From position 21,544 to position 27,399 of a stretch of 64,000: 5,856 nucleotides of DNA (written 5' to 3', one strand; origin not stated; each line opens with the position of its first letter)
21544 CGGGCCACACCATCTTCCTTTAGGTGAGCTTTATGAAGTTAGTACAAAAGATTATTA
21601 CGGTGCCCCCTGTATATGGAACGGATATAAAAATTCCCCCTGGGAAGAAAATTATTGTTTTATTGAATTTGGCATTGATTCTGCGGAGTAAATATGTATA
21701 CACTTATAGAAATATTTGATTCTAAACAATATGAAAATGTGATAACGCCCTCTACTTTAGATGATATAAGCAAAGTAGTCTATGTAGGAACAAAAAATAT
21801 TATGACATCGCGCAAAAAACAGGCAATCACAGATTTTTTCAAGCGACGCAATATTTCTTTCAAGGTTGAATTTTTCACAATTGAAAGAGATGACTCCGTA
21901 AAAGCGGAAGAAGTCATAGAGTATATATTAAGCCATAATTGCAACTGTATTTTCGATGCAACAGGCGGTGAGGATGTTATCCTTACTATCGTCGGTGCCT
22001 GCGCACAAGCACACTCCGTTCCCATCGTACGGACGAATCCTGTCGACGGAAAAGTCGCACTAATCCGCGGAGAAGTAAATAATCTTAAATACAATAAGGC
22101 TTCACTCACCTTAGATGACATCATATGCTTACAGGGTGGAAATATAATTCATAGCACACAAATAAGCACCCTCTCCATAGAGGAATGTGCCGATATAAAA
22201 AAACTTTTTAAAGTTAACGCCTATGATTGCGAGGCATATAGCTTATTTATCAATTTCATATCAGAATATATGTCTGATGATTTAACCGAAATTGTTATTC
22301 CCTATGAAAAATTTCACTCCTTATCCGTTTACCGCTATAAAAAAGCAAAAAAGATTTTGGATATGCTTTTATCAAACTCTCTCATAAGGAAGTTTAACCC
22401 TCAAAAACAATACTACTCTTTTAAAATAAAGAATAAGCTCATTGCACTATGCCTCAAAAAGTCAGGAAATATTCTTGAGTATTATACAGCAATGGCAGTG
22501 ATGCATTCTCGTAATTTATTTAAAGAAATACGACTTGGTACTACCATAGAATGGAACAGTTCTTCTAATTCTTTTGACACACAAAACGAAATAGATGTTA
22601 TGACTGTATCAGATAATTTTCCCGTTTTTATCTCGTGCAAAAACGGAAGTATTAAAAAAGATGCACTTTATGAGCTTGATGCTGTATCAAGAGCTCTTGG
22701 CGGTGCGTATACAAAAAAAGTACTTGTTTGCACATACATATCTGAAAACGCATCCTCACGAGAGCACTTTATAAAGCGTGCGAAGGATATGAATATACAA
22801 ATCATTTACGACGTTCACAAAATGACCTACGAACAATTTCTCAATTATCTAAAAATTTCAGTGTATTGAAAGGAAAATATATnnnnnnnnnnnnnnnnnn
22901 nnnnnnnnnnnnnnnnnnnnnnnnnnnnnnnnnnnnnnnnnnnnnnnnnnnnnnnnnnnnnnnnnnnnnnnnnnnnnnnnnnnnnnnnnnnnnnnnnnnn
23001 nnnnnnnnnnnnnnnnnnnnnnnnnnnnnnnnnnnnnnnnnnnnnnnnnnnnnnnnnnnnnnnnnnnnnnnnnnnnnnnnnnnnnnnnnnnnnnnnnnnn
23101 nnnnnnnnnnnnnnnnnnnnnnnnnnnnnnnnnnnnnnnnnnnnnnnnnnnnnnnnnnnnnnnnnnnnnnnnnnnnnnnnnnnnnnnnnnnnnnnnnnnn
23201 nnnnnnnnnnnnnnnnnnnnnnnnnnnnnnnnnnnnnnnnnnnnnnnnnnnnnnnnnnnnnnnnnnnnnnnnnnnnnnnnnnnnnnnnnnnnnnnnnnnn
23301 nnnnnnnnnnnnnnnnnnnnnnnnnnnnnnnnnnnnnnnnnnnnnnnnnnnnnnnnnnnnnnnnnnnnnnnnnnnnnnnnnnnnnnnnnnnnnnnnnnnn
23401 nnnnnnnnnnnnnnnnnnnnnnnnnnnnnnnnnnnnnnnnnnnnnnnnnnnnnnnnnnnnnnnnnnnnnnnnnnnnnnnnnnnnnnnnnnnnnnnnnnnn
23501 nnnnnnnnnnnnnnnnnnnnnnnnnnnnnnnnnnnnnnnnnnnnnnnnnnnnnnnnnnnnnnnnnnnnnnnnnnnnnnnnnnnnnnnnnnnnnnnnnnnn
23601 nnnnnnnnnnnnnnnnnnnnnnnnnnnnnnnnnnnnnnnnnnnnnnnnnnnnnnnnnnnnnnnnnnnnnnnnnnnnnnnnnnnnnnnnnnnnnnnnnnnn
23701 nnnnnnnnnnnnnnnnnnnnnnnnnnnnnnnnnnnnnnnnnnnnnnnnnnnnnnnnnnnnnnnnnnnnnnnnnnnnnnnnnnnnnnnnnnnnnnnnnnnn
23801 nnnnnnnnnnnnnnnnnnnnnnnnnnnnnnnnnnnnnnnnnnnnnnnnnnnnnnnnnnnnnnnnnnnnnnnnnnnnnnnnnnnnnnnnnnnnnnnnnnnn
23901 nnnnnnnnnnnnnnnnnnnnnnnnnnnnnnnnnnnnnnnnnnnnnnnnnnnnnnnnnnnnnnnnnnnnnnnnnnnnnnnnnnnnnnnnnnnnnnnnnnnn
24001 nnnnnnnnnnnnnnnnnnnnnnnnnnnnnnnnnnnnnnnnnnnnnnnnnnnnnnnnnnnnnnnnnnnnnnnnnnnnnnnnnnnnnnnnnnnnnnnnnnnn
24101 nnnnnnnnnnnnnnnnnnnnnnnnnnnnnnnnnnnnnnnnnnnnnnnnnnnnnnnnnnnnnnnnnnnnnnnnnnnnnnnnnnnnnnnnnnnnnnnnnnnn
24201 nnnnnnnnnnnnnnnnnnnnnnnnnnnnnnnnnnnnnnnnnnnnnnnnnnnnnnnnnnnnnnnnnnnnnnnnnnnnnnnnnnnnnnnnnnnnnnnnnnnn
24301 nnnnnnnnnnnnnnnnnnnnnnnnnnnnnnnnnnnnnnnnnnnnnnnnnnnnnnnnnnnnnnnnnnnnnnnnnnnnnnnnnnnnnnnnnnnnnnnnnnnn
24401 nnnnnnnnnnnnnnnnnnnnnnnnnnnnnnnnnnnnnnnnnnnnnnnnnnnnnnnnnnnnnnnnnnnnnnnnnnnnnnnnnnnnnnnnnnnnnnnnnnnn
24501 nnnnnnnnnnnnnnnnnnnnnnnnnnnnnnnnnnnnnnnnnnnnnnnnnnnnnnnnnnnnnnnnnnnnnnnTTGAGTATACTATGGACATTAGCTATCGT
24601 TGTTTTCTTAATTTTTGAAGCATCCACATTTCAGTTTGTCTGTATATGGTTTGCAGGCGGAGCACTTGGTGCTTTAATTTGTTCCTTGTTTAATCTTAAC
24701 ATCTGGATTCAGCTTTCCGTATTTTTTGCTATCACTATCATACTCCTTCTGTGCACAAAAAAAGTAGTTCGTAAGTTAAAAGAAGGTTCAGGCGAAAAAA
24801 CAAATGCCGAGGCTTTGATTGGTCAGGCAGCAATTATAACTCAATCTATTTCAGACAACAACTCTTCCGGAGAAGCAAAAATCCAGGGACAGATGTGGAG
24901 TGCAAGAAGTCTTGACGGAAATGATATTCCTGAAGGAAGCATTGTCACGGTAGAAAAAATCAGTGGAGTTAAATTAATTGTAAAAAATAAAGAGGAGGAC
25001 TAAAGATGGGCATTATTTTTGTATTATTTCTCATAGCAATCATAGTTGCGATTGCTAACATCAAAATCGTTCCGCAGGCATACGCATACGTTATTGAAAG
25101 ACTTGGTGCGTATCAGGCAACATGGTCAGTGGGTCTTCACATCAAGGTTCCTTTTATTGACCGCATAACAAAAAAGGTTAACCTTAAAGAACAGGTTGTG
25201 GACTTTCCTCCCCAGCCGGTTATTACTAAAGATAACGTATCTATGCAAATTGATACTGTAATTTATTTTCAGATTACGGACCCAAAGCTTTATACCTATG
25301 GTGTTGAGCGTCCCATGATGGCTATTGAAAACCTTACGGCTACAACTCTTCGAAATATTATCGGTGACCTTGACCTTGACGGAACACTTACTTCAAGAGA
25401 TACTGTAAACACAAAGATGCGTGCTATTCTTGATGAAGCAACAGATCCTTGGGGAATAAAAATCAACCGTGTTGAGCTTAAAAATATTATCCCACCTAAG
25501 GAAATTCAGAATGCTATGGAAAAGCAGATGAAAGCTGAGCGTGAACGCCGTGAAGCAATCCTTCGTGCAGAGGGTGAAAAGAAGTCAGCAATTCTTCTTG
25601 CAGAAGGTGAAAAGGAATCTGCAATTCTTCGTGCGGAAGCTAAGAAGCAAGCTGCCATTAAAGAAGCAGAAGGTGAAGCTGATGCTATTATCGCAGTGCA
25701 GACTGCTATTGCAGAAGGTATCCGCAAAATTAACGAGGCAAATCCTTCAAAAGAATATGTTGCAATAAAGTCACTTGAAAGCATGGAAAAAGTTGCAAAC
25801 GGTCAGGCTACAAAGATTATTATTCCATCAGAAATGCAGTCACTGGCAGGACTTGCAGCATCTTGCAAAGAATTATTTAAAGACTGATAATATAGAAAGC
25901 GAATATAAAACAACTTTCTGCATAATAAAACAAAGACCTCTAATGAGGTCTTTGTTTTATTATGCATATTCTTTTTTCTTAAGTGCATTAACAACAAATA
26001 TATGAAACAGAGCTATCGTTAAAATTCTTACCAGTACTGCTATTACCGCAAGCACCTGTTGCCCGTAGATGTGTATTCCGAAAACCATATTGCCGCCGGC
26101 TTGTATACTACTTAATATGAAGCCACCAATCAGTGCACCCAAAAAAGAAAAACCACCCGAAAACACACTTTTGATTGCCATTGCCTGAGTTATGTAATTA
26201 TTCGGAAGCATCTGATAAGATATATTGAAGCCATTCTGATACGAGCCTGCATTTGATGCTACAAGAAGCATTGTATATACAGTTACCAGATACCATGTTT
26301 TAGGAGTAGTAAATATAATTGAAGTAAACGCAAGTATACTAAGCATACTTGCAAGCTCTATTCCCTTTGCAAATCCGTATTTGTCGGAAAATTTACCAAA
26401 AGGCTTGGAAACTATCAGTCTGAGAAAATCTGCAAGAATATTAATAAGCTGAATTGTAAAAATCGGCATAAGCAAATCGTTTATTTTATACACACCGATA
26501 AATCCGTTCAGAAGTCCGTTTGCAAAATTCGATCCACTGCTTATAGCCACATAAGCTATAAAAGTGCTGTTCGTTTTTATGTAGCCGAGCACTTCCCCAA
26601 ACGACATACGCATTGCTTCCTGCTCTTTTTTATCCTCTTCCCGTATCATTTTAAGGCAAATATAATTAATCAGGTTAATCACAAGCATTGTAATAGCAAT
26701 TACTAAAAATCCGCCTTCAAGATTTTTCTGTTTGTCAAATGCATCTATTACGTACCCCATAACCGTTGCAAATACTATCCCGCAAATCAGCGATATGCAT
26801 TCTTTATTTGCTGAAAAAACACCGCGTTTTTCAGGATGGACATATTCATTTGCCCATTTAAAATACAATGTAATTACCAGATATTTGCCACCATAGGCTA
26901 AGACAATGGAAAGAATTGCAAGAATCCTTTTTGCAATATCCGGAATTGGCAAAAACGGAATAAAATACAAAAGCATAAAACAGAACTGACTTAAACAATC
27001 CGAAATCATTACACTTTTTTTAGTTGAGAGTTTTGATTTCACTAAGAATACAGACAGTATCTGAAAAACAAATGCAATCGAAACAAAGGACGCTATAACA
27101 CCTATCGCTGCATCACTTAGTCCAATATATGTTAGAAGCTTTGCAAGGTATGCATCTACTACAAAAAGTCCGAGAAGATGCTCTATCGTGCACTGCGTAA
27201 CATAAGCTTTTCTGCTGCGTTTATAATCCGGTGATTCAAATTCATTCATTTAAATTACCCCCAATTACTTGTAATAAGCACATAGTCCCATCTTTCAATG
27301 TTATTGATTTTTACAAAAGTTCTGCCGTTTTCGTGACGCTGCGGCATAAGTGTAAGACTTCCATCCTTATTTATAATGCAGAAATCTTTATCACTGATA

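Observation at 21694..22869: Orphan Card1/Can2-like CARF + PD-(D/E)xK protein with S-C-K in place of the E-x-K motif and no CRISPR-Cas or cyclase nearby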

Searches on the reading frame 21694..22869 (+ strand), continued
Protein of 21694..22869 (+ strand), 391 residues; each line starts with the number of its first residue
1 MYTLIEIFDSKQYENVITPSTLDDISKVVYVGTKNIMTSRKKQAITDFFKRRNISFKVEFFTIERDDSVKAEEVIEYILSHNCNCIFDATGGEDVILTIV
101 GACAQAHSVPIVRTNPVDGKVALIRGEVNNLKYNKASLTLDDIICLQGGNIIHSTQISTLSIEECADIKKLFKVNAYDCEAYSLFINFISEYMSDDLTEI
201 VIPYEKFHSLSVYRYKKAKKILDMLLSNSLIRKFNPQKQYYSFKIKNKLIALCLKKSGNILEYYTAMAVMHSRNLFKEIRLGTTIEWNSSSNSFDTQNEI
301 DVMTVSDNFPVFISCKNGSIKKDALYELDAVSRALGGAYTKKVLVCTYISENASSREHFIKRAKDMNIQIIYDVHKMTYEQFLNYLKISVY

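Call 81: find_related_loci(query=A1, collection=viral_contigs, flank=8000)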
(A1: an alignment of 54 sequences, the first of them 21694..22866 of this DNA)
Query A1 (391 aa) in viral_contigs; peptide patterns used: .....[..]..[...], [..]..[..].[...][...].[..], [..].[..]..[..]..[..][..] (x = any residue, [..] = any of these).
88 stretches matched a pattern, but none encodes a relative of the query by tblastn (E <= 1e-3).

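Call 82: search_protein_families(library=ncbifam, proteins=[window:21694-22866:+, L058:9998-11236:+, L105:13149-13700:+], max_evalue=0.001)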
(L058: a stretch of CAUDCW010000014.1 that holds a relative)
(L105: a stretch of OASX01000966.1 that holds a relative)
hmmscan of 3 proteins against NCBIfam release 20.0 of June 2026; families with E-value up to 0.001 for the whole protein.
window:21694-22866:+ (391 aa): 0 families

L058:9998-11236:+ (413 aa): 0 families

L105:13149-13700:+ (184 aa): 0 families

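Call 90: find_homologous_proteins(query=A6, max_evalue=1e-10)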
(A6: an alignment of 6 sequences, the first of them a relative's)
Query A6 (6 sequences) (491 aa, profile of the alignment): 1355 proteins with E <= 1e-10 among 8000 candidates; the best 120 are listed.
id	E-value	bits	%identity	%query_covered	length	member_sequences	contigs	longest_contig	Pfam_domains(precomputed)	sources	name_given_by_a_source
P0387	4.1e-199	681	33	99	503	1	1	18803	PF22335.2,PF12469.14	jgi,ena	-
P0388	9.5e-191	653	32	99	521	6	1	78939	PF22335.2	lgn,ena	-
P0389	2.8e-186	638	91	100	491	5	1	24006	PF22335.2,PF18182.7,PF12469.14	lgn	-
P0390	1.7e-185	636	90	100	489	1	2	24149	PF22335.2,PF18182.7,PF12469.14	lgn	-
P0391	4.3e-183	628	37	87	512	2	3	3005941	PF22335.2,PF12469.14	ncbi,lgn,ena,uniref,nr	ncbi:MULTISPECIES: Cas10/Cmr2 second palm domain-containing protein [Caproicibacterium]|uniref:Type 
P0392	1.8e-181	623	88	100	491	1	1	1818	PF22335.2,PF18182.7,PF12469.14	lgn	-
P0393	1.0e-179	617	82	100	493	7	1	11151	PF22335.2,PF18182.7,PF12469.14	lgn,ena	-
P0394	1.4e-176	606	81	100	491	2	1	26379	PF22335.2,PF18182.7,PF12469.14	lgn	-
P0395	5.9e-168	578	35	98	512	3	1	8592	PF22335.2,PF18182.7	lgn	-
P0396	2.4e-159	550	34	99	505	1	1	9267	PF22335.2,PF18182.7,PF12469.14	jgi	jgi:CRISPR-associated protein Cmr2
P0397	3.3e-159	549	31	99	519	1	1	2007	PF22335.2,PF18182.7,PF12469.14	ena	-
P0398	1.2e-157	544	33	99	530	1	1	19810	PF22335.2,PF18182.7,PF12469.14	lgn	-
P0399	2.8e-157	543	32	99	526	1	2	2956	PF22335.2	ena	-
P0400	3.8e-157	542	33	99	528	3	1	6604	PF22335.2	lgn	-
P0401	9.6e-157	541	32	99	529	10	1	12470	PF22335.2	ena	-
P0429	2.1e-146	507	54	99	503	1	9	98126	PF22335.2,PF12469.14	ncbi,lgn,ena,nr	ncbi:MAG: type III-B CRISPR-associated protein Cas10/Cmr2 [Ruminococcus sp.]|nr:type III-B CRISPR-as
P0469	5.4e-137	476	34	99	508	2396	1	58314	PF22335.2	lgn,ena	-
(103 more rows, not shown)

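Call 91: find_encoding_contigs(protein=P0429, flank=10000, max_places=2)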
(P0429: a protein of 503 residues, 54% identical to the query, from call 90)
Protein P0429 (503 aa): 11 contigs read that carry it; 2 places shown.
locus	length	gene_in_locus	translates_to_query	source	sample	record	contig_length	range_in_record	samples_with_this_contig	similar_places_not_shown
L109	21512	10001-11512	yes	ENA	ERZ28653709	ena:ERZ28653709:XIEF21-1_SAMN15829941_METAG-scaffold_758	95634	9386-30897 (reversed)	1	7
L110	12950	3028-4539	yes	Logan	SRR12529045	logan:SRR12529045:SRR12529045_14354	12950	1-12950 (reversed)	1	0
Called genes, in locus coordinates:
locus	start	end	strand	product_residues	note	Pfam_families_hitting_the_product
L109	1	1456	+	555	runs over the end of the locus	PF17802:SpaA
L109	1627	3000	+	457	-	PF13173:AAA_14, PF13635:DUF4143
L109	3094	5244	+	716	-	PF09371:Tex_N, PF22706:Tex_central_region, PF14639:YqgF (weak), PF16921:Tex_YqgF, PF12836:HHH_3, PF17674:HHH_9, PF00575:S1, PF23459:S1_RRP5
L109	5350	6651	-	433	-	PF13173:AAA_14, PF13635:DUF4143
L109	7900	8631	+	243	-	PF01881:Cas_Cas6_C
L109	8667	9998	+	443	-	-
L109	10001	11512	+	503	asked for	PF12469:Cmr2_N, PF22335:Cas10-Cmr2_palm2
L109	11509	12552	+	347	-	PF09700:Cas_Cmr3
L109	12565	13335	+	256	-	PF03787:RAMPs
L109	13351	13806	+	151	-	-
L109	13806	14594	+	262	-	PF03787:RAMPs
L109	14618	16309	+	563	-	-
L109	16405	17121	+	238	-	PF00882:Zn_dep_PLPC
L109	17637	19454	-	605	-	PF03235:GmrSD_N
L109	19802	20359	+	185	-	-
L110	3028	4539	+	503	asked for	PF12469:Cmr2_N, PF22335:Cas10-Cmr2_palm2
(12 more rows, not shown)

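Call 92: find_encoding_contigs(protein=P0391, flank=10000, max_places=1)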
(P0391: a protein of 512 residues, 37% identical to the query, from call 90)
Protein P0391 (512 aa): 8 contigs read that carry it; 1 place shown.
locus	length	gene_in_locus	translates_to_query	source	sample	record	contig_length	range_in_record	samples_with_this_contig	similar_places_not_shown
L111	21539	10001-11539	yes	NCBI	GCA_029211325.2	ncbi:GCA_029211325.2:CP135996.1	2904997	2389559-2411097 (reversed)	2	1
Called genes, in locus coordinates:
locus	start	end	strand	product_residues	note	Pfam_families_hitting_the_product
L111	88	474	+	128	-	PF01325:Fe_dep_repress (weak)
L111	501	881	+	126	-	PF00403:HMA (weak)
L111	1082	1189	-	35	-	-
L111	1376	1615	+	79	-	PF00872:Transposase_mut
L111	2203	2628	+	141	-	-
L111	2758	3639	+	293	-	-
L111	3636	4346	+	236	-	-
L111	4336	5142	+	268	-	-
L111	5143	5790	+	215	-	PF02463:SMC_N (faint), PF00005:ABC_tran, PF13304:AAA_21 (weak)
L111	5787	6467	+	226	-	-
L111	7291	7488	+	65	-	PF13683:rve_3 (weak)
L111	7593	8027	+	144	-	-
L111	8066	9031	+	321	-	PF05598:DUF772, PF01609:DDE_Tnp_1, PF13612:DDE_Tnp_1_3, PF13751:DDE_Tnp_1_6 (weak)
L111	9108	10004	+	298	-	-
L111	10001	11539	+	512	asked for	PF12469:Cmr2_N (weak), PF22335:Cas10-Cmr2_palm2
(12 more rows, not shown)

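Call 93: find_encoding_contigs(protein=P0469, flank=10000, max_places=2)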
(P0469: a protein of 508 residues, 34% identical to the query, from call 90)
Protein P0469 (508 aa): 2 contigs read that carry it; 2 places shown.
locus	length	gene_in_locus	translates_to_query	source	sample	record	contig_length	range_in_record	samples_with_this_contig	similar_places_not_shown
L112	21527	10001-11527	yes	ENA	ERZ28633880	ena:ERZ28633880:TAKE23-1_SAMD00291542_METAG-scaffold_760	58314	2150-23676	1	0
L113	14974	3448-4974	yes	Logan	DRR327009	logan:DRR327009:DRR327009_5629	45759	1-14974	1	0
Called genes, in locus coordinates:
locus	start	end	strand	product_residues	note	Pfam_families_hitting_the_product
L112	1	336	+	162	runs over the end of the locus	PF10722:YbjN (weak)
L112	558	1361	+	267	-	PF13308:YARHG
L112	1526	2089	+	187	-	-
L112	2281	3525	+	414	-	-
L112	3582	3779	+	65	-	-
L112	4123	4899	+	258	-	-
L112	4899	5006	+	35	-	-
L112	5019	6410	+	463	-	PF02534:T4SS-DNA_transf, PF10412:TrwB_AAD_bind, PF12696:TraG-D_C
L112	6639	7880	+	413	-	-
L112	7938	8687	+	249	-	PF01881:Cas_Cas6_C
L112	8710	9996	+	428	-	-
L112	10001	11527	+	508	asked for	PF22335:Cas10-Cmr2_palm2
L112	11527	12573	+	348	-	PF09700:Cas_Cmr3 (weak)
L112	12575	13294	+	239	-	PF03787:RAMPs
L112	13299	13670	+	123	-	-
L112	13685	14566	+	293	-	PF03787:RAMPs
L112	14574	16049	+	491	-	-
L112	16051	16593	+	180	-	-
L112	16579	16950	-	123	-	-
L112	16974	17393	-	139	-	-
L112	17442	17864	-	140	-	-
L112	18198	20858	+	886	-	PF06309:Torsin (faint), PF00004:AAA, PF00158:Sigma54_activat (weak), PF07724:AAA_2, PF07728:AAA_5, PF05496:RuvB_N (weak), PF00004:AAA, PF01434:Peptidase_M41, +14 more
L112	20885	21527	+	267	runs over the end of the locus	PF10722:YbjN (faint)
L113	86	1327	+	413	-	-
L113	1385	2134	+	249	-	PF01881:Cas_Cas6_C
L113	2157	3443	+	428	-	-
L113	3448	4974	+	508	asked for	PF22335:Cas10-Cmr2_palm2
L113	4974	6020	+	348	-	PF09700:Cas_Cmr3 (weak)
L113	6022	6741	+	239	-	PF03787:RAMPs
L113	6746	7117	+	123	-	-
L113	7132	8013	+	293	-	PF03787:RAMPs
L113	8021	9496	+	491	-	-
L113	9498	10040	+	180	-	-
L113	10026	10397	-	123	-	-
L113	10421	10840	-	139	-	-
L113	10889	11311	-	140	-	-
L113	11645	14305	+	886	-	PF06309:Torsin (faint), PF00004:AAA, PF00158:Sigma54_activat (weak), PF07724:AAA_2, PF07728:AAA_5, PF05496:RuvB_N (weak), PF00004:AAA, PF01434:Peptidase_M41, +14 more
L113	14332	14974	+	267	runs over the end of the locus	PF10722:YbjN (faint)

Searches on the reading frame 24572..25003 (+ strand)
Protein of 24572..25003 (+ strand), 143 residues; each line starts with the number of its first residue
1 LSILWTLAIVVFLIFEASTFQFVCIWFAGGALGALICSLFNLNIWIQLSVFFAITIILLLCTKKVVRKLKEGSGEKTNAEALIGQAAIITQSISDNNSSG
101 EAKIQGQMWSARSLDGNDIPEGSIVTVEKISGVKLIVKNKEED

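Call 3: search_protein_families(library=pfam, proteins=[window:24572-25003:+], max_evalue=0.01)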
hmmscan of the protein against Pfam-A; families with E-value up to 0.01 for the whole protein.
window:24572-25003:+ (143 aa): 2 families
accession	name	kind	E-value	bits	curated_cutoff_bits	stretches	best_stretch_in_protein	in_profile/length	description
PF01957.25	NfeD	-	4.4e-16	59.3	29.1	1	79-138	1-56/57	NfeD-like C-terminal, partner-binding domain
PF05529.17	Bap31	-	0.0042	17.4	22.7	1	1-84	1-81/138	Bap31/Bap29 transmembrane region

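Call 4: search_protein_families(library=padloc, proteins=[window:24572-25003:+], max_evalue=0.01)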
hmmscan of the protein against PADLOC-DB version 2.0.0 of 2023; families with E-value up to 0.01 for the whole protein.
window:24572-25003:+ (143 aa): 0 families

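Call 82: search_protein_families(library=ncbifam, proteins=[window:24572-25000:+], max_evalue=0.001)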
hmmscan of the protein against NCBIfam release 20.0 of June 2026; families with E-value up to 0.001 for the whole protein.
window:24572-25000:+ (143 aa): 0 families

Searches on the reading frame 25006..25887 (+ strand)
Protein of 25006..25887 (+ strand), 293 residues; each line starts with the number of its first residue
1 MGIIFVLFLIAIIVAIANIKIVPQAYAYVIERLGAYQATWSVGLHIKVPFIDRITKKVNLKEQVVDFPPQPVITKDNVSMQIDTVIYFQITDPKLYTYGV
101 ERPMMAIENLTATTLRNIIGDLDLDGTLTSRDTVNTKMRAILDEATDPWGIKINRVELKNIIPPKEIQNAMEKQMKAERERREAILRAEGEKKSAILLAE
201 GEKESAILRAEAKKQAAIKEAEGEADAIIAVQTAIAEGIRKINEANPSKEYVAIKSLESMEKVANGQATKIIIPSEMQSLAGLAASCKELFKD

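Call 3: search_protein_families(library=pfam, proteins=[window:25006-25887:+], max_evalue=0.01)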
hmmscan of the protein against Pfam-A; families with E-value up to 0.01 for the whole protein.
window:25006-25887:+ (293 aa): 2 families
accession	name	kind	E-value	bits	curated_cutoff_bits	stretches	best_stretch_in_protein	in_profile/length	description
PF01145.31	Band_7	-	2.1e-42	145.6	23.6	1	20-192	1-176/176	SPFH domain / Band 7 family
PF13421.11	Band_7_1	-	0.0073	16.4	24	0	129-176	161-208/211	SPFH domain-Band 7 family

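Call 4: search_protein_families(library=padloc, proteins=[window:25006-25887:+], max_evalue=0.01)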
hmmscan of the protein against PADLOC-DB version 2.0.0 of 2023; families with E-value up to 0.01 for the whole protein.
window:25006-25887:+ (293 aa): 0 families

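Call 82: search_protein_families(library=ncbifam, proteins=[window:25006-25884:+], max_evalue=0.001)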
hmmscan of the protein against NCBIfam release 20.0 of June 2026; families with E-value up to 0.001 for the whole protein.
window:25006-25884:+ (293 aa): 4 families
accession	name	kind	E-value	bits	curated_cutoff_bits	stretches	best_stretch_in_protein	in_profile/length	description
TIGR01933.1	hflK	equivalog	8.1e-32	110.7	159.4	1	20-233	2-217/261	FtsH protease activity modulator HflK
TIGR01932.1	hflC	equivalog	7.6e-19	67.7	134.4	2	4-131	5-143/318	protease modulator HflC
NF008181.0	PRK10930.1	equivalog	1.4e-18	66.9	660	1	9-273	87-343/419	FtsH protease activity modulator HflK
NF008259.0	PRK11029.1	equivalog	6.7e-14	51.6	427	2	135-275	187-318/334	protease modulator HflC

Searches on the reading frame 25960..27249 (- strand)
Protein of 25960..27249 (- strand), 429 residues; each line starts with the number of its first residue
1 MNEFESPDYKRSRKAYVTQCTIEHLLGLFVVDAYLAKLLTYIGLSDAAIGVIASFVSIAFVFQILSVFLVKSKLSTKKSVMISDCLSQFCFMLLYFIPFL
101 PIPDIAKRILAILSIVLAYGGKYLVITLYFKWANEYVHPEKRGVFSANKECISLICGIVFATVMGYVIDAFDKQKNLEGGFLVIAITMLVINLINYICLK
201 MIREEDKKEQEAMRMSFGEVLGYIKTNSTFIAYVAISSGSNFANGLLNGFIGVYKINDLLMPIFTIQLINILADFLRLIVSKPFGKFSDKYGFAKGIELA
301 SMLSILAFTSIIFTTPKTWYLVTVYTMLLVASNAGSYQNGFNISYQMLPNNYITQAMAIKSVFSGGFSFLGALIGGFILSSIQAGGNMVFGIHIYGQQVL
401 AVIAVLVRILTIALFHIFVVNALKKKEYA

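Call 3: search_protein_families(library=pfam, proteins=[window:25960-27249:-], max_evalue=0.01)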
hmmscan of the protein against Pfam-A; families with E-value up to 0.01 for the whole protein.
window:25960-27249:- (429 aa): 1 family
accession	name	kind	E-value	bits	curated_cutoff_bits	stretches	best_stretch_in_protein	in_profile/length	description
PF07690.21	MFS_1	-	6.5e-14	52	33.4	2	27-263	11-244/347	Major Facilitator Superfamily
